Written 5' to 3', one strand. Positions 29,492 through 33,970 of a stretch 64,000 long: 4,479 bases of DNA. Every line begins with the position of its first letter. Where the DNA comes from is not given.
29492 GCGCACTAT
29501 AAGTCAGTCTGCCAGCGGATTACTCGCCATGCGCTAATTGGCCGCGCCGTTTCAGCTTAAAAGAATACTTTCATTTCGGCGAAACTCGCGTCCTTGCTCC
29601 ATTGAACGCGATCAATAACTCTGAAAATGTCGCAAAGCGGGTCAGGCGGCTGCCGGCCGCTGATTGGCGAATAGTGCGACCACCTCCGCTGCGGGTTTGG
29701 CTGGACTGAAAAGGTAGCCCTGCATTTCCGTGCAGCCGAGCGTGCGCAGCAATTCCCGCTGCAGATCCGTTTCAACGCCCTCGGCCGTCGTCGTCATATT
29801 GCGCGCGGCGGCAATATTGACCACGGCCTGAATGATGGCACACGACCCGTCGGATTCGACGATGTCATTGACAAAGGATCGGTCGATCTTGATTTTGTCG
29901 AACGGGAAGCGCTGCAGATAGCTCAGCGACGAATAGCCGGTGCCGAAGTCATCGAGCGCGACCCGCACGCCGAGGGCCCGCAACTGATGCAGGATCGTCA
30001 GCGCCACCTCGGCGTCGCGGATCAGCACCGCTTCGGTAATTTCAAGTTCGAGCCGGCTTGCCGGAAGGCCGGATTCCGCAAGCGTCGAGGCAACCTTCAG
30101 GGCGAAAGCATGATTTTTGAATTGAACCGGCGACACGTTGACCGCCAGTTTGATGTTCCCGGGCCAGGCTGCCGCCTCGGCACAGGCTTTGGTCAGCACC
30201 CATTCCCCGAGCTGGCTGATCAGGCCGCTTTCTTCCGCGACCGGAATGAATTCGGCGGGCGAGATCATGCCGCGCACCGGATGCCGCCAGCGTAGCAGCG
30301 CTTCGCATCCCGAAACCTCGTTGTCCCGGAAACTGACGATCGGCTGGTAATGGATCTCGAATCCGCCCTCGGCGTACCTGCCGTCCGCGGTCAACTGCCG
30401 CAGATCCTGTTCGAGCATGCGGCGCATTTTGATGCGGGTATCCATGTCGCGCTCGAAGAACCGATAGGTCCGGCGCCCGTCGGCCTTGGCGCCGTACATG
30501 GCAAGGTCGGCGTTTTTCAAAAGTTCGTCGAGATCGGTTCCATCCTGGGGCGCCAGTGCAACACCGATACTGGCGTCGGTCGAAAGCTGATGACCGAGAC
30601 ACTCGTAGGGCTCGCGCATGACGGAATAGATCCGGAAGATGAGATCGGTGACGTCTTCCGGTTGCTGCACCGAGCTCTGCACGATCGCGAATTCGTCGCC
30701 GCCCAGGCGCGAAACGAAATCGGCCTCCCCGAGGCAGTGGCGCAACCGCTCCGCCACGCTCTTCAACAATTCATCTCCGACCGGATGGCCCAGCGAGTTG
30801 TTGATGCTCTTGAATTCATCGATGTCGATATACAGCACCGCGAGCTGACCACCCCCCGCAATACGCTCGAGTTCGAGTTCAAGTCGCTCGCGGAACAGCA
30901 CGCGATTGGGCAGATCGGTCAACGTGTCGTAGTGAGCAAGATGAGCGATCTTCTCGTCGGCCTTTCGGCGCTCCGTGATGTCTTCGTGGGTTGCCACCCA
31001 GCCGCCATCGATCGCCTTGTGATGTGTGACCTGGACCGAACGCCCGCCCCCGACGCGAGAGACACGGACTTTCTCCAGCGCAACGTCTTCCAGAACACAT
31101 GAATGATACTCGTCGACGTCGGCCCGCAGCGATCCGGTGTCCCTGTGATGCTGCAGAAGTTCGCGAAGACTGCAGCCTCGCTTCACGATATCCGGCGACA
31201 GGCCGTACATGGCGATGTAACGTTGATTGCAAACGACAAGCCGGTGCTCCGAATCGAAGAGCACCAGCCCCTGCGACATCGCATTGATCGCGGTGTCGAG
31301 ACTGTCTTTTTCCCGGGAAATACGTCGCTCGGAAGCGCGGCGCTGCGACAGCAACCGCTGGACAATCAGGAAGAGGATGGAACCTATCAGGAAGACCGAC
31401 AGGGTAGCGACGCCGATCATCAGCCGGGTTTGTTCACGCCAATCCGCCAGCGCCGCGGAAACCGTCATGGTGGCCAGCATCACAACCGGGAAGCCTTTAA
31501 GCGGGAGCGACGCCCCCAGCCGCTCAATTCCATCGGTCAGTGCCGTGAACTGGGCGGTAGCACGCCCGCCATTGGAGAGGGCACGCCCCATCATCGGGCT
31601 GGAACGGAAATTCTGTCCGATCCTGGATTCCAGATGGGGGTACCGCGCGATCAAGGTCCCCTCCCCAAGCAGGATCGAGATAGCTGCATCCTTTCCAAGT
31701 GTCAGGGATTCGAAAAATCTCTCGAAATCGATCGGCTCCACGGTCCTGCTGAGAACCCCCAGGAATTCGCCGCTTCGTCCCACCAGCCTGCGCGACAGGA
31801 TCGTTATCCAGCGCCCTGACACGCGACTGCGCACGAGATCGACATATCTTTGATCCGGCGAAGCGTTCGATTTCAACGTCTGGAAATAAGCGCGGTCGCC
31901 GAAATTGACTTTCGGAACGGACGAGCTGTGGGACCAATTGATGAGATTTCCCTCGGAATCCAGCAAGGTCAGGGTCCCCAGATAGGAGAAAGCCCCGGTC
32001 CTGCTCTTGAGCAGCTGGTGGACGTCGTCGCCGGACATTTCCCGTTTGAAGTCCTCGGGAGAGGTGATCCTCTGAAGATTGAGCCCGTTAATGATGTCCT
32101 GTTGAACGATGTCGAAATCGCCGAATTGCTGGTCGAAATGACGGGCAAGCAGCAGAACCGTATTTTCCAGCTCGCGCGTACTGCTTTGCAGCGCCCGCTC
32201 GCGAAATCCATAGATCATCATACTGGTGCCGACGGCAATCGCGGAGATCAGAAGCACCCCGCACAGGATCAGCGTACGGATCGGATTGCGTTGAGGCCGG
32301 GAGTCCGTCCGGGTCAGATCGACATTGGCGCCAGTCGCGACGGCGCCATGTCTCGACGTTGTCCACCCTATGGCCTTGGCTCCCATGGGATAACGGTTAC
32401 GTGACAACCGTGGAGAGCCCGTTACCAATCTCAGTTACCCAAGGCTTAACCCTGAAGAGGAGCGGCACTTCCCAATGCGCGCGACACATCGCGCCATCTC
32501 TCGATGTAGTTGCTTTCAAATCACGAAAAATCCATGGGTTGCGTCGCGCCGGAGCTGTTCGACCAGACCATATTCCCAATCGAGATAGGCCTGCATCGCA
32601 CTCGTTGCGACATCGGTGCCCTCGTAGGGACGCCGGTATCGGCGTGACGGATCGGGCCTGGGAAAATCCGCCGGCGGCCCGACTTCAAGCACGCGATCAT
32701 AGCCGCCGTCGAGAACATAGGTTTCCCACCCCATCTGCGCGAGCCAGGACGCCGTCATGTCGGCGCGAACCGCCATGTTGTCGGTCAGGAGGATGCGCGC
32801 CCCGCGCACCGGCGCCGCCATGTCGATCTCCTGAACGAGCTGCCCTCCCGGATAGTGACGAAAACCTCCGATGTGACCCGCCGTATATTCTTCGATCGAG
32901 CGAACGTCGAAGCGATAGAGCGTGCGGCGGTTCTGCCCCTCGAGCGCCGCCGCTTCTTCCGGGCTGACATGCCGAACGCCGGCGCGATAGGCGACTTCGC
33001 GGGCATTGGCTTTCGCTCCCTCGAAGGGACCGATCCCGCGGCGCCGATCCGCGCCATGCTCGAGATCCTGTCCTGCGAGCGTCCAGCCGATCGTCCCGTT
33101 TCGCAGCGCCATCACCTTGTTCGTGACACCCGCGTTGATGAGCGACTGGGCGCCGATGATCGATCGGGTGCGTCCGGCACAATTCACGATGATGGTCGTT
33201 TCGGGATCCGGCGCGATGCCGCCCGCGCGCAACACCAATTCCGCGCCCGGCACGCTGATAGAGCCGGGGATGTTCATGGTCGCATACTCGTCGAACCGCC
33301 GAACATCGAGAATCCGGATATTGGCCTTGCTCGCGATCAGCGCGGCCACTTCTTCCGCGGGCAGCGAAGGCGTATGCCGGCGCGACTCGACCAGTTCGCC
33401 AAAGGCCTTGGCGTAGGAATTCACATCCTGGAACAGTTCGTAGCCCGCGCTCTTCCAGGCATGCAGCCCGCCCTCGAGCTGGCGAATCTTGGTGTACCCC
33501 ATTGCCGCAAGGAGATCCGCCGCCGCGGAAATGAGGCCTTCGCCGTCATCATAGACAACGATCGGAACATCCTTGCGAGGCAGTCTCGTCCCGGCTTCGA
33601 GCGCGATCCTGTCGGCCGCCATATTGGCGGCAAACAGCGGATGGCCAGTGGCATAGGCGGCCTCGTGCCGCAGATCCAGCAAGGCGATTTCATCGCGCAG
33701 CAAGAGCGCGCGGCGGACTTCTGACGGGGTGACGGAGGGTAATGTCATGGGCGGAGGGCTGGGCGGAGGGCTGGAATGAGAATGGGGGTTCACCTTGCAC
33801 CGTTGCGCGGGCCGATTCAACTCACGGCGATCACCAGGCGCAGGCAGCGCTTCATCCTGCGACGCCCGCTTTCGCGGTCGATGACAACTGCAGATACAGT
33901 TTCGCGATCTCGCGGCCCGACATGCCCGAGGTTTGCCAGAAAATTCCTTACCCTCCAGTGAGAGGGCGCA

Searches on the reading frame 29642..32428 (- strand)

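Call 61: search_protein_families(library=pfam, proteins=[window:29642-32428:-], max_evalue=0.001)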
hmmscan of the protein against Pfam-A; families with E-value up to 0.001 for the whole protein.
window:29642-32428:- (928 aa): 5 families
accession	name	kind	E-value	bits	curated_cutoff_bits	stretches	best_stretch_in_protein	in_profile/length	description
PF00563.25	EAL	-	7.7e-74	248.4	31.3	1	686-909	9-235/236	EAL domain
PF00990.26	GGDEF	-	1.5e-45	155.3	23.8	1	498-653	1-160/161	Diguanylate cyclase, GGDEF domain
PF12860.13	PAS_7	-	7.4e-27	94.2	27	1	381-492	1-115/115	PAS fold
PF02743.24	dCache_1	-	4.2e-13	49.8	45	1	79-314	3-234/240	Cache domain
PF22588.2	dCache_1_like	-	3.4e-08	34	27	1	235-319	4-88/89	Histidine kinase sensor domain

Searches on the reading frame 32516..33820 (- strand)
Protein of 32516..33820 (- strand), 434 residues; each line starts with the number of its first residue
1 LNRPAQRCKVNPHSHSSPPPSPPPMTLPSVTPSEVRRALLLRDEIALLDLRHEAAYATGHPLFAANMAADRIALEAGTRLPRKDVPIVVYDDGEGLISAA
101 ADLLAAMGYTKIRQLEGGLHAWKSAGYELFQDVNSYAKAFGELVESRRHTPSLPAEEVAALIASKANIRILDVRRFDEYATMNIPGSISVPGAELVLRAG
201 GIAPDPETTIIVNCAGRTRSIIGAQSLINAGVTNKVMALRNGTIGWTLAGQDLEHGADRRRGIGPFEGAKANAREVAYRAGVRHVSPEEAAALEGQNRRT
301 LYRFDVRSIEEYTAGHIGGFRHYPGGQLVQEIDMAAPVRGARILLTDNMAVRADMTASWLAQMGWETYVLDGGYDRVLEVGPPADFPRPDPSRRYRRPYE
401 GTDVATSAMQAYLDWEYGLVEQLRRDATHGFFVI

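Call 61: search_protein_families(library=pfam, proteins=[window:32516-33820:-], max_evalue=0.001)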
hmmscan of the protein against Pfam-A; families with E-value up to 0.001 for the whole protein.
window:32516-33820:- (434 aa): 1 family
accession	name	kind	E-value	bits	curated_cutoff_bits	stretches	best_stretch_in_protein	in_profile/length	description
PF00581.25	Rhodanese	-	2.3e-36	124.7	22.2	3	41-124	10-101/102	Rhodanese-like domain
